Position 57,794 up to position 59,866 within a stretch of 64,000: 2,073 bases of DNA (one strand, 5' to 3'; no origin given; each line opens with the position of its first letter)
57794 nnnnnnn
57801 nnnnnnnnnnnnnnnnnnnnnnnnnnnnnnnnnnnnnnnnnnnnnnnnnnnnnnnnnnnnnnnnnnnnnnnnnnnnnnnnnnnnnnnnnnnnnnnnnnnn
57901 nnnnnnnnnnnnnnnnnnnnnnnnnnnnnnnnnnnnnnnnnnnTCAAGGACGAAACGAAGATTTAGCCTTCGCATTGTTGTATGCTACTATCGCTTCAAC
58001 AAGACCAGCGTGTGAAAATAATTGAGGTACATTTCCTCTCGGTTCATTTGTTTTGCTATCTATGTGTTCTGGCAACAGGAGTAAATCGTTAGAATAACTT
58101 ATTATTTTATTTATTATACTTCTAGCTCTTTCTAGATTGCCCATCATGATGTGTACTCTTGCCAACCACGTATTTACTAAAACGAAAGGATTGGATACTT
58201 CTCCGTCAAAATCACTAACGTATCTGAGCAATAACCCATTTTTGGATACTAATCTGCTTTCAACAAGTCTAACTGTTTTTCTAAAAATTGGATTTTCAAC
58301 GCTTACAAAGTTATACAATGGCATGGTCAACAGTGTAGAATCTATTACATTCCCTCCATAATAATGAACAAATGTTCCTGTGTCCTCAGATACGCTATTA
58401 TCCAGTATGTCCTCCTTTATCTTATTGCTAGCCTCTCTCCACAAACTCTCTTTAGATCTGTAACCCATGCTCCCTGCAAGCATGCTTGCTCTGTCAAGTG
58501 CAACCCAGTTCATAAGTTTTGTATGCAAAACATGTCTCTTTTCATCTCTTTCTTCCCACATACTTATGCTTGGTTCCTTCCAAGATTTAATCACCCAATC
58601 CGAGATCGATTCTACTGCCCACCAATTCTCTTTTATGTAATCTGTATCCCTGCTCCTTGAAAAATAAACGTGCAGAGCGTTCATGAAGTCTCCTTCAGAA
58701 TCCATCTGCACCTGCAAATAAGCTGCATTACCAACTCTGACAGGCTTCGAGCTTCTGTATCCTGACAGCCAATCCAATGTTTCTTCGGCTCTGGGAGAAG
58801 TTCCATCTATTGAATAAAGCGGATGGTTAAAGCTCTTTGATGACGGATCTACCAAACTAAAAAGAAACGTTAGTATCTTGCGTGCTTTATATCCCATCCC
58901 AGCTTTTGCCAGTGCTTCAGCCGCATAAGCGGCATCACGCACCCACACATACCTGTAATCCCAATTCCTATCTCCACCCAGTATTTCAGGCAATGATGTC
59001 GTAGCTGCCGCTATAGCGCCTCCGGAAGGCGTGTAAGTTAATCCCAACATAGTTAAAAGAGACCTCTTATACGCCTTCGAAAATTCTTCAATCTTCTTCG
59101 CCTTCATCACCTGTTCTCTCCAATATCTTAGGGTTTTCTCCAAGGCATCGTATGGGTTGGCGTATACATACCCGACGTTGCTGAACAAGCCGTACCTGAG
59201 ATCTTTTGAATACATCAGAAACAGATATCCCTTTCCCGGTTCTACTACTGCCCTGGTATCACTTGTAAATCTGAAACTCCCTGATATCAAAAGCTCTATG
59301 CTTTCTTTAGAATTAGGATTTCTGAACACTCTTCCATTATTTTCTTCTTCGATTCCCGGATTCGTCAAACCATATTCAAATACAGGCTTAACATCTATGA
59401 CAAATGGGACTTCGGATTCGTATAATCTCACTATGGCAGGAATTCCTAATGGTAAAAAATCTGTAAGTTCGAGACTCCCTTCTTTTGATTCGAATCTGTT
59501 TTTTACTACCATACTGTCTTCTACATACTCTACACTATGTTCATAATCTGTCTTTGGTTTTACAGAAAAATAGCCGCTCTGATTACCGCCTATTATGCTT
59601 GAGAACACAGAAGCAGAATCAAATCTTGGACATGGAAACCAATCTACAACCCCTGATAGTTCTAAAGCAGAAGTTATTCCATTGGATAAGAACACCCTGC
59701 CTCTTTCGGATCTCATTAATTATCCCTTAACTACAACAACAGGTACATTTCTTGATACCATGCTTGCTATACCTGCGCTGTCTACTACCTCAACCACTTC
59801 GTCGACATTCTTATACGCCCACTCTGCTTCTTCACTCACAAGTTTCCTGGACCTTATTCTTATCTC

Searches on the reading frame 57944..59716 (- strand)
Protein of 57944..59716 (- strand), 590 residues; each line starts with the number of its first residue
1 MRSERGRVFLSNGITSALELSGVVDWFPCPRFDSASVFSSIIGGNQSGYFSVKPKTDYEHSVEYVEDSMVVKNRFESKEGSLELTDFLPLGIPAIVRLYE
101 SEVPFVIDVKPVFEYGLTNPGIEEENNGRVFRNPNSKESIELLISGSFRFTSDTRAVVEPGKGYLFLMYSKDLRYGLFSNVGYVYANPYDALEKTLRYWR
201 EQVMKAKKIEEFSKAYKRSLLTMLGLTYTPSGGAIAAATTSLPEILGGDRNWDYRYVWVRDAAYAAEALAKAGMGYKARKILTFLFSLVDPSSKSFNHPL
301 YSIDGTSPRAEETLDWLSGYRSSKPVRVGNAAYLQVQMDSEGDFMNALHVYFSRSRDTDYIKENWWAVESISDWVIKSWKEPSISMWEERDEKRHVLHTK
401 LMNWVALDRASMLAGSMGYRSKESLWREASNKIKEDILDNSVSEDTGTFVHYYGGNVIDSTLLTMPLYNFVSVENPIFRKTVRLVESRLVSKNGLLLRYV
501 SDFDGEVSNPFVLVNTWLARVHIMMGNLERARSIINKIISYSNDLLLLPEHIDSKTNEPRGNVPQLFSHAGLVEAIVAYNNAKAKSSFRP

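Call 16: search_protein_families(library=pfam, proteins=[window:57944-59716:-], max_evalue=0.001)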
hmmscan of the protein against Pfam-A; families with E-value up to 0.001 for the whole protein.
window:57944-59716:- (590 aa): 2 families
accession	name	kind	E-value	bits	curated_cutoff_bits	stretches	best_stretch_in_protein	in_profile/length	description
PF00723.27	Glyco_hydro_15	-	1.3e-61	209.2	22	1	213-576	4-426/427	Glycosyl hydrolases family 15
PF19291.4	TREH_N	-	8.9e-14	51.7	23.1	1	10-129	21-142/211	Trehalase-like, N-terminal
